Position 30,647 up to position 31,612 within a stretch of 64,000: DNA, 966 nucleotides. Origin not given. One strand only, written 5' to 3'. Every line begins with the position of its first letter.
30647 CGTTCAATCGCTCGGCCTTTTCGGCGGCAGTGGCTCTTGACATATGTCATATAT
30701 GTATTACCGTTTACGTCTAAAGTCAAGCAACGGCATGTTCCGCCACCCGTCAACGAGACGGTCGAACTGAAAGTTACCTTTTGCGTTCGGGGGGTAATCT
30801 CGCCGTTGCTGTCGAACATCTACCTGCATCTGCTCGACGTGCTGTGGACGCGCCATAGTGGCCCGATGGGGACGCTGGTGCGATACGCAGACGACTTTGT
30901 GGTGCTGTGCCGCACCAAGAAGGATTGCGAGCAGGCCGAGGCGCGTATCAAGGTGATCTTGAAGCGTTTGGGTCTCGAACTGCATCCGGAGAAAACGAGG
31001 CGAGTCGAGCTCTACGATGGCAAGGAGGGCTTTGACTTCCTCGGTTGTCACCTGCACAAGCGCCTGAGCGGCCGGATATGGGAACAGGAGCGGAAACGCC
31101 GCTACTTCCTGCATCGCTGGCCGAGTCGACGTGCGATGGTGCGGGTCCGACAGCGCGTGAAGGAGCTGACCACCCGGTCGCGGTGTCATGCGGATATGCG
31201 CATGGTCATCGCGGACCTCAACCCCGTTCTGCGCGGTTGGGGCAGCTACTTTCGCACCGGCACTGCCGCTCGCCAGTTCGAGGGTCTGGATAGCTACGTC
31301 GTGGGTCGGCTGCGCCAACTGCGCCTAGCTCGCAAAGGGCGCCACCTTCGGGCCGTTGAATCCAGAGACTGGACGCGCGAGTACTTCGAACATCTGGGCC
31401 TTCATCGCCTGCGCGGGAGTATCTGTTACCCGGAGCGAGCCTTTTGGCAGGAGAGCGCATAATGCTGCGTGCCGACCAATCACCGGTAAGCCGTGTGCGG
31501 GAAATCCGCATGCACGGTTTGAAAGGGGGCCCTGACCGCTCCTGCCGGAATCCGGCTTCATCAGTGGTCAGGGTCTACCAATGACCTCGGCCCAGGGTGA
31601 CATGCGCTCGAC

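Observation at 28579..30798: IS-sized large-serine-recombinase element with 29-bp perfect-type TIRs nested inside a group II intron RT gene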

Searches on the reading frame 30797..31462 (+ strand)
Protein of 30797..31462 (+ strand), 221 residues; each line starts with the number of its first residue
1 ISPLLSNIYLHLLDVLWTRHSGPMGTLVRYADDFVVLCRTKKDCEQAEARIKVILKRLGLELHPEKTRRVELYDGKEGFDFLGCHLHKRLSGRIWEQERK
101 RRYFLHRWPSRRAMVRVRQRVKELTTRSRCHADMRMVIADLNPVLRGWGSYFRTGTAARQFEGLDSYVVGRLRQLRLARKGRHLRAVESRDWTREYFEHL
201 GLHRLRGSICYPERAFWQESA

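Call 6: search_protein_families(library=pfam, proteins=[window:30797-31462:+], max_evalue=0.01)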
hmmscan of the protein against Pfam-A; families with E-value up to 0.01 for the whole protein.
window:30797-31462:+ (221 aa): 3 families
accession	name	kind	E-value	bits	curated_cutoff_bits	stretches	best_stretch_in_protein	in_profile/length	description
PF08388.16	GIIM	-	6.7e-15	55.3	23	1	116-177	3-64/80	Group II intron, maturase-specific domain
PF00078.32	RVT_1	-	1.5e-12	48.1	29.6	1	1-86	125-205/205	Reverse transcriptase (RNA-dependent DNA polymerase)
PF00680.25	RdRP_1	-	7.8e-05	22.1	23.9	1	27-102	334-404/450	Viral RNA-dependent RNA polymerase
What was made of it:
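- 30799..31462 (+): C-terminal half of the intron RT gene ((I)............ with the maturase domain); acts as the attB right arm. Pfam RVT_1 positions 125-205 and GIIM (call 6)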
